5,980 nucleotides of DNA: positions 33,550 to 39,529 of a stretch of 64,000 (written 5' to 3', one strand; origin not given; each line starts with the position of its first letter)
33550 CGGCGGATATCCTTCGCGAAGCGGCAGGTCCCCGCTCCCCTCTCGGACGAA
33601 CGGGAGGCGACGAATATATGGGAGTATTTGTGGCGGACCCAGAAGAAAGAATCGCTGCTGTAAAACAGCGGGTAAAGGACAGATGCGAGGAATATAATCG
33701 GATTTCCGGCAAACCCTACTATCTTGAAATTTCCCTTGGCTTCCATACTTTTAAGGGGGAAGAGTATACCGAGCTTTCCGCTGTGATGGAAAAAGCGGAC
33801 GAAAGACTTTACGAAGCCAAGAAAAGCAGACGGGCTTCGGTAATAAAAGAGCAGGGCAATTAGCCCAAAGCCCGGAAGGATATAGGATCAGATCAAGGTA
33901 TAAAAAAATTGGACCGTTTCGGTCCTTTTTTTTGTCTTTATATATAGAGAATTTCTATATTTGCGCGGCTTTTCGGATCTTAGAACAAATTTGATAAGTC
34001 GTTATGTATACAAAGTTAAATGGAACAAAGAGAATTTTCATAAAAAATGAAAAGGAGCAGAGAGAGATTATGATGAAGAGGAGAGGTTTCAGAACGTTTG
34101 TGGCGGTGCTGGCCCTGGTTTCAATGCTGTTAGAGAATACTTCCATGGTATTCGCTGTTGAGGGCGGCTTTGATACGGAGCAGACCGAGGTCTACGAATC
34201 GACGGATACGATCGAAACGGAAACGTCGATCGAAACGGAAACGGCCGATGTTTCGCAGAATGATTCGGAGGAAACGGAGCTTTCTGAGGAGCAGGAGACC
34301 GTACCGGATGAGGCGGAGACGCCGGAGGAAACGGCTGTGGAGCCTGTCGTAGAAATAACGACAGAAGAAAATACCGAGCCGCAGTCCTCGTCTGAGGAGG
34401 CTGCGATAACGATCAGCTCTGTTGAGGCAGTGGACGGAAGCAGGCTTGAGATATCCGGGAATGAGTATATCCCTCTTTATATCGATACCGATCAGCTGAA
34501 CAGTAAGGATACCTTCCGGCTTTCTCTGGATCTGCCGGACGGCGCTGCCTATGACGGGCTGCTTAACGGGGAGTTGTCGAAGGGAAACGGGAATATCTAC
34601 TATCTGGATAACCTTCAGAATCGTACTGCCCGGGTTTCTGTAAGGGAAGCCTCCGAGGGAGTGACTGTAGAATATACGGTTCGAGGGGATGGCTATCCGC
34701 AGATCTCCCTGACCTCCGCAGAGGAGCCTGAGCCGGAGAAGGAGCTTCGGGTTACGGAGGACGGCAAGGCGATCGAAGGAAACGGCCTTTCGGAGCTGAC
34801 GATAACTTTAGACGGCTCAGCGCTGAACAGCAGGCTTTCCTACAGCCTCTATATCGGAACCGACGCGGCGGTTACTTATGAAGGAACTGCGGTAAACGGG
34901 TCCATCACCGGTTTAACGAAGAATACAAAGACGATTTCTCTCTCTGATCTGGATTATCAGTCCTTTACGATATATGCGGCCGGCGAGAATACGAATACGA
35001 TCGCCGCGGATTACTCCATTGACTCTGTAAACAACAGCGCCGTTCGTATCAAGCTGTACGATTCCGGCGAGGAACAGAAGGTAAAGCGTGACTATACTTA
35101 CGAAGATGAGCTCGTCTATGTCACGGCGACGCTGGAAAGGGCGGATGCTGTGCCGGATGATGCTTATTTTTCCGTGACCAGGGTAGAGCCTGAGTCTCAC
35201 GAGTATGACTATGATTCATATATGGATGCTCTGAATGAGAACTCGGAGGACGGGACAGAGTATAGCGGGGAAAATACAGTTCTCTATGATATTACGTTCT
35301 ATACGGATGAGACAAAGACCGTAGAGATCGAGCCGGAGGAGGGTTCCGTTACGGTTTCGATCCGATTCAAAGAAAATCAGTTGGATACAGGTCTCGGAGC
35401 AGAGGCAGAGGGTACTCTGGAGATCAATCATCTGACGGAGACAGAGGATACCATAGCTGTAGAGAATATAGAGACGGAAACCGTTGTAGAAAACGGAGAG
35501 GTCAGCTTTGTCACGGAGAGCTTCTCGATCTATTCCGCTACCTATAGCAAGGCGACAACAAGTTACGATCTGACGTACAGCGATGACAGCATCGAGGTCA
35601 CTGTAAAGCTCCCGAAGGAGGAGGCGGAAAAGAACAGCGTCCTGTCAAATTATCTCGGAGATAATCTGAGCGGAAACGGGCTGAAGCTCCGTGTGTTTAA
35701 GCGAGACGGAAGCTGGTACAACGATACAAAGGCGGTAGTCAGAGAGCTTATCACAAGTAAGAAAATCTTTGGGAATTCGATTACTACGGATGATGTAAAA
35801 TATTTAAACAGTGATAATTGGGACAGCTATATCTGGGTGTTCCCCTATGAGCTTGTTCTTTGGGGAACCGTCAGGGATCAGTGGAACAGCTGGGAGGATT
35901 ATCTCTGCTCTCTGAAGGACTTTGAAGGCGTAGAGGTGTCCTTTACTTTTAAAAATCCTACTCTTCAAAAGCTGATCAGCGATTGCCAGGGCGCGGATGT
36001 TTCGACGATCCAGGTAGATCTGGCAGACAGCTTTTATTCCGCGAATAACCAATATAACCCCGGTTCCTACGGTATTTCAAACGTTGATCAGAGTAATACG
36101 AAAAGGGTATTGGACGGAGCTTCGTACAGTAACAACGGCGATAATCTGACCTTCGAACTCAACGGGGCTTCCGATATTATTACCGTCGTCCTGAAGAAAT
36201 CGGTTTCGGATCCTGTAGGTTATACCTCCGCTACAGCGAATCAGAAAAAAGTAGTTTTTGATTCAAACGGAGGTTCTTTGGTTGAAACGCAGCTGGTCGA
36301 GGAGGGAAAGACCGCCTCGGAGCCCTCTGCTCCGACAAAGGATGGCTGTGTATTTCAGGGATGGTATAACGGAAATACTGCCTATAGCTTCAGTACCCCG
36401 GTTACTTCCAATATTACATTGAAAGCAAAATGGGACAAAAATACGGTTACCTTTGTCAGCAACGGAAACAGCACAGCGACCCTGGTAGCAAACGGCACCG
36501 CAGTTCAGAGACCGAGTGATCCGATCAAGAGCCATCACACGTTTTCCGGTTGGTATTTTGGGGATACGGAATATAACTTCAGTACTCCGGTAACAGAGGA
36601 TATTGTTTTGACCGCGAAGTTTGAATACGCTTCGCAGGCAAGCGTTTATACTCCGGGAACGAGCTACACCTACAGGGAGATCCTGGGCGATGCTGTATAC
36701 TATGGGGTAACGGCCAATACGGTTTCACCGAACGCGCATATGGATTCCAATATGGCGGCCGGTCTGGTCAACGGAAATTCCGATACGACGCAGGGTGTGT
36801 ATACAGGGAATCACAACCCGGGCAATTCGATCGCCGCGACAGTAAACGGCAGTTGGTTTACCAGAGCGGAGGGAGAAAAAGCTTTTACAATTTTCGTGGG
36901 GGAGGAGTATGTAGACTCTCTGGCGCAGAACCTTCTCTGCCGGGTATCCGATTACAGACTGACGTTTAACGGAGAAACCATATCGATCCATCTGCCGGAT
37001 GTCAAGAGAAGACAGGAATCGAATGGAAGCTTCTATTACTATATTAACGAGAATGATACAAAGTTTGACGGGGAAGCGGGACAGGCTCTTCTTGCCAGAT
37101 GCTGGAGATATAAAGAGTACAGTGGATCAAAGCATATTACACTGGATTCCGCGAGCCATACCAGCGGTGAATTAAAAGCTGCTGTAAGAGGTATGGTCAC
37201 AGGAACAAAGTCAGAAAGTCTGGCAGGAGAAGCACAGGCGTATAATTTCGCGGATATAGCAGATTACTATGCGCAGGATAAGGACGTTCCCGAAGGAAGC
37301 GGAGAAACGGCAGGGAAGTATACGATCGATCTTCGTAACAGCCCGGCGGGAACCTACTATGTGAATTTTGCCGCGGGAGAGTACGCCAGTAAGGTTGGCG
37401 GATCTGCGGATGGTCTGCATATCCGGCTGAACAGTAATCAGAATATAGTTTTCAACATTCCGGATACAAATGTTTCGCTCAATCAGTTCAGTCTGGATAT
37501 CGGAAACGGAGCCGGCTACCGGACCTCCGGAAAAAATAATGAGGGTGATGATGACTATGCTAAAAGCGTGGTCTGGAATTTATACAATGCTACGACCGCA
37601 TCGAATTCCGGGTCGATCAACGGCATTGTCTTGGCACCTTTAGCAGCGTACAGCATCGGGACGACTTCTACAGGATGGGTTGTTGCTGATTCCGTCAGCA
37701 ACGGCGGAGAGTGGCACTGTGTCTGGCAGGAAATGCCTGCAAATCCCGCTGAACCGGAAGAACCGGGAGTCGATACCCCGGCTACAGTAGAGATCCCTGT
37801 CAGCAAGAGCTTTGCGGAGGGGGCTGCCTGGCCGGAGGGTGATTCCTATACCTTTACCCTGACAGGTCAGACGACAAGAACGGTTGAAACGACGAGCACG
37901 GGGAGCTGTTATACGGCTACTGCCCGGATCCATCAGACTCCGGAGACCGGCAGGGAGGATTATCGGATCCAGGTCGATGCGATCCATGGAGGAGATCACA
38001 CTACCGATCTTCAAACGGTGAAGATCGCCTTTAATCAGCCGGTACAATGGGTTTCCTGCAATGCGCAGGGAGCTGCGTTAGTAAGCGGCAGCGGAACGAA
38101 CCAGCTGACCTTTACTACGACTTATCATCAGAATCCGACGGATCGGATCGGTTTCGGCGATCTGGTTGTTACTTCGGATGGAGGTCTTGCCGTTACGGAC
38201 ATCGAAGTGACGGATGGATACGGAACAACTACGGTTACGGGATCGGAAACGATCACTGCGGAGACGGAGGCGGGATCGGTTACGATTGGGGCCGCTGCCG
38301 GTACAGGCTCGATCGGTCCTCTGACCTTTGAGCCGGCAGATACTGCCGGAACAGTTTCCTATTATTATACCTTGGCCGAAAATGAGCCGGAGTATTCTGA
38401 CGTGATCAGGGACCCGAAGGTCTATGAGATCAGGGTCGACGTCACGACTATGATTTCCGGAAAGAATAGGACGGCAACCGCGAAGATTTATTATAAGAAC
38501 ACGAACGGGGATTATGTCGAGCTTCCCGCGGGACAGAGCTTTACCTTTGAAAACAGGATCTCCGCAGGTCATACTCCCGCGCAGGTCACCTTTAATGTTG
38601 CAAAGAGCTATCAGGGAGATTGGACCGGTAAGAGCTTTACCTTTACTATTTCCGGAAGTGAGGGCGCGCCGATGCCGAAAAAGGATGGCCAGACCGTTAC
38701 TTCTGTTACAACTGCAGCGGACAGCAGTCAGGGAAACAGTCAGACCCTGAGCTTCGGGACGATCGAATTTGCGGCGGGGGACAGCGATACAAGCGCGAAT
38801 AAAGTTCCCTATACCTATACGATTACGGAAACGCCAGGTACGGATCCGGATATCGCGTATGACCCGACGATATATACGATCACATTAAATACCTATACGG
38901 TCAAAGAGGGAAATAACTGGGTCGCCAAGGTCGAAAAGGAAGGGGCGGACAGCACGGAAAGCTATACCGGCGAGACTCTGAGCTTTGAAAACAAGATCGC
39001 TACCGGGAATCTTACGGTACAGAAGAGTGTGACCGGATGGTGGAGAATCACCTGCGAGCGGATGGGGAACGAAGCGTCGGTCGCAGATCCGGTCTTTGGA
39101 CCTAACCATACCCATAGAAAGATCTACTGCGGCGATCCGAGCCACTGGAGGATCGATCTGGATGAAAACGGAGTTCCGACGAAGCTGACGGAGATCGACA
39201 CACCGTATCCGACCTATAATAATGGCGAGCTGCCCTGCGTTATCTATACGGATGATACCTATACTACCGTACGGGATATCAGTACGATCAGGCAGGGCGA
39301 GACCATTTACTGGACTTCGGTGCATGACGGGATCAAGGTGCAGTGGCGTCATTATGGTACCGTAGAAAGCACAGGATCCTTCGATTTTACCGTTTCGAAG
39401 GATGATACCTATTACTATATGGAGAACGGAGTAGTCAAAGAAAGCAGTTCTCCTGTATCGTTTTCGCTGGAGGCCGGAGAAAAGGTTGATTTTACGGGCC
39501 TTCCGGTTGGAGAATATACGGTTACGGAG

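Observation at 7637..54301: Tandem pair of ~6.7-kaa paralogous adhesin genes with conserved ends and diverged cores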

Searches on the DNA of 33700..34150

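Call 45: search_rna_families(source=window, start=33700, end=34150, threshold=evalue, max_evalue=1)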
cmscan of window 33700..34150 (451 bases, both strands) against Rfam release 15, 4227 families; matches with E-value up to 1: 4.
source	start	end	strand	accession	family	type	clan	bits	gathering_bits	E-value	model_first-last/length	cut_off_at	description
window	33911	34067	-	RF04150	MIR2655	Gene; miRNA;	-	25.4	122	0.072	49-219/267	no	MIR2655 microRNA precursor family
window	33876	33933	-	RF02420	Bp1_162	Gene; sRNA;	-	21.2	50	0.33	1-100/100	no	Burkholderia sRNA Bp1_Cand612_SIPHT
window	33887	33933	+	RF02273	FsrA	Gene;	-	18.9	80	0.15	37-83/83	no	FsrA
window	33746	34006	+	RF02189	ST7-OT4_3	Gene; lncRNA;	-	15.7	50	0.2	61-302/302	no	ST7 overlapping transcript 4 conserved region 3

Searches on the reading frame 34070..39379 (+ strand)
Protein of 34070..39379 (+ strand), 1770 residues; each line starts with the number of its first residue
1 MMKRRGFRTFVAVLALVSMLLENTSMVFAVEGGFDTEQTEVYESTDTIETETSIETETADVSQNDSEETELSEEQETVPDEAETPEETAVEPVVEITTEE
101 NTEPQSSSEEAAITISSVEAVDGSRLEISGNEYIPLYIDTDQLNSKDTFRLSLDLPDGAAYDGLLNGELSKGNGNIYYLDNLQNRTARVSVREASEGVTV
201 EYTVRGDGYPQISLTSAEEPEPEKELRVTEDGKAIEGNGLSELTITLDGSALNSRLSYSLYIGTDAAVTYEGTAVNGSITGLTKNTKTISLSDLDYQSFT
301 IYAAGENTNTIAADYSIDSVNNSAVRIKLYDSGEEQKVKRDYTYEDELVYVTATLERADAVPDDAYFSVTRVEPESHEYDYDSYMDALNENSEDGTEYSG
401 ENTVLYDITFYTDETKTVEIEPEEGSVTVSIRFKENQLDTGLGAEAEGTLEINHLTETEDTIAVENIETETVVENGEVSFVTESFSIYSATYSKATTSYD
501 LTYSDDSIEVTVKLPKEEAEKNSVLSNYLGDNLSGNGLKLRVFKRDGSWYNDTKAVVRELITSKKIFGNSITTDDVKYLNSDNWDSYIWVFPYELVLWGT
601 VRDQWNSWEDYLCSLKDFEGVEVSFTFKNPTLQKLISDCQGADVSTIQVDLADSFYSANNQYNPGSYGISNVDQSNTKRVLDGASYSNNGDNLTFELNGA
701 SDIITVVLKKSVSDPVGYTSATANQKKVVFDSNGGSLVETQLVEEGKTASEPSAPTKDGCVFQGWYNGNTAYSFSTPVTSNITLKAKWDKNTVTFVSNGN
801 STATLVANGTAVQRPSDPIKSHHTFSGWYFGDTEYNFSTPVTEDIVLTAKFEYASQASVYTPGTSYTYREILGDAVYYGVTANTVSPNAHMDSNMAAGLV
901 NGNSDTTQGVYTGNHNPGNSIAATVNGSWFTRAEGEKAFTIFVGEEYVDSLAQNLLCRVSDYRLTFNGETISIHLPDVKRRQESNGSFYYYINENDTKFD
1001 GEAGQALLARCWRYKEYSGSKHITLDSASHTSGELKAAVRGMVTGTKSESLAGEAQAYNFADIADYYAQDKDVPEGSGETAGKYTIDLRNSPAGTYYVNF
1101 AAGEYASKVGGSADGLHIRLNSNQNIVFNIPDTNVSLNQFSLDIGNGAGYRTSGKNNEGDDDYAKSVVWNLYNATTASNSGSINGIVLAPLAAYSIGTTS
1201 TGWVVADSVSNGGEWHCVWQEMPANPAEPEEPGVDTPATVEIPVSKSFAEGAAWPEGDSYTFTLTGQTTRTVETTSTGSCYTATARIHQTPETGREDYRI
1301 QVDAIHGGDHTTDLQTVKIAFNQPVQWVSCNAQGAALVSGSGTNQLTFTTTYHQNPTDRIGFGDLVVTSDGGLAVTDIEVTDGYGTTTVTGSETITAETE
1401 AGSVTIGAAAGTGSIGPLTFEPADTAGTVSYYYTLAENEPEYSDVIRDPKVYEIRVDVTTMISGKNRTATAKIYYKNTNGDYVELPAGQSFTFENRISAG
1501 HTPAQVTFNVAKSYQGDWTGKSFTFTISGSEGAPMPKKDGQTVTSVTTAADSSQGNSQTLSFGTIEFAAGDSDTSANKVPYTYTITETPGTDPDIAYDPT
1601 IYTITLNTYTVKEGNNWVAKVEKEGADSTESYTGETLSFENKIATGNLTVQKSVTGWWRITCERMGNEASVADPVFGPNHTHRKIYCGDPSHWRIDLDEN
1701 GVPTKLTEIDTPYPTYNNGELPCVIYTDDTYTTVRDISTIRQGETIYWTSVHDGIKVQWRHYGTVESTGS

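Call 12: search_protein_families(library=ncbifam, proteins=[window:34070-39379:+], max_evalue=0.01)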
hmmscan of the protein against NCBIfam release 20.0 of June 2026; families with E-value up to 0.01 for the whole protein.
window:34070-39379:+ (1770 aa): 3 families
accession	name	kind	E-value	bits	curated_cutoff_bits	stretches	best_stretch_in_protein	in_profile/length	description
TIGR03786.1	strep_pil_rpt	domain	1.6e-07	31.5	31.85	1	1580-1641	11-67/70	streptococcal pilin isopeptide linkage domain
TIGR02543.1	List_Bact_rpt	repeat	2.2e-06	27.9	20.95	1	755-792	1-44/44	TIGR02543 family repeat protein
NF041287.1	lipo_GerS_rel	equivalog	2.4e-05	24.2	100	0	286-343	131-188/201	germination lipoprotein GerS-related protein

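Call 13: search_protein_families(library=pfam, proteins=[window:34070-39379:+], max_evalue=1)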
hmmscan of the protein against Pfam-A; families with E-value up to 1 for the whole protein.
window:34070-39379:+ (1770 aa): 2 families
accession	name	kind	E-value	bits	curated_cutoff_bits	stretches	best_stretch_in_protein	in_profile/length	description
PF09479.16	Flg_new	-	6.2e-26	90.7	27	2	727-787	2-65/65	Listeria-Bacteroides repeat domain (List_Bact_rpt)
PF12892.13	FctA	-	8.2e-10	39.9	22.1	1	1509-1642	2-118/120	Spy0128-like isopeptide containing domain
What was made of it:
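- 36248..36649 (+): B aa 727-860: two Flg_new (Listeria-Bacteroides repeat) domains that A lacks. PF09479 E 6e-26, 2 stretches (call 13).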

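Call 32: search_solved_structures(query=window:34070-39379:+, max_evalue=0.01)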
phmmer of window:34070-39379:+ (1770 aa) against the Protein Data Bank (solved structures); distinct sequences matched with E-value up to 0.01: 1.
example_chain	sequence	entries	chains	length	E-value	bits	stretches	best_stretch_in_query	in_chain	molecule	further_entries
2y5p_A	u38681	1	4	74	0.0015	19.1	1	730-780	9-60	INTERNALIN B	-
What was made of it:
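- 36248..36649 (+): PDB internalin B repeat match (call 32).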
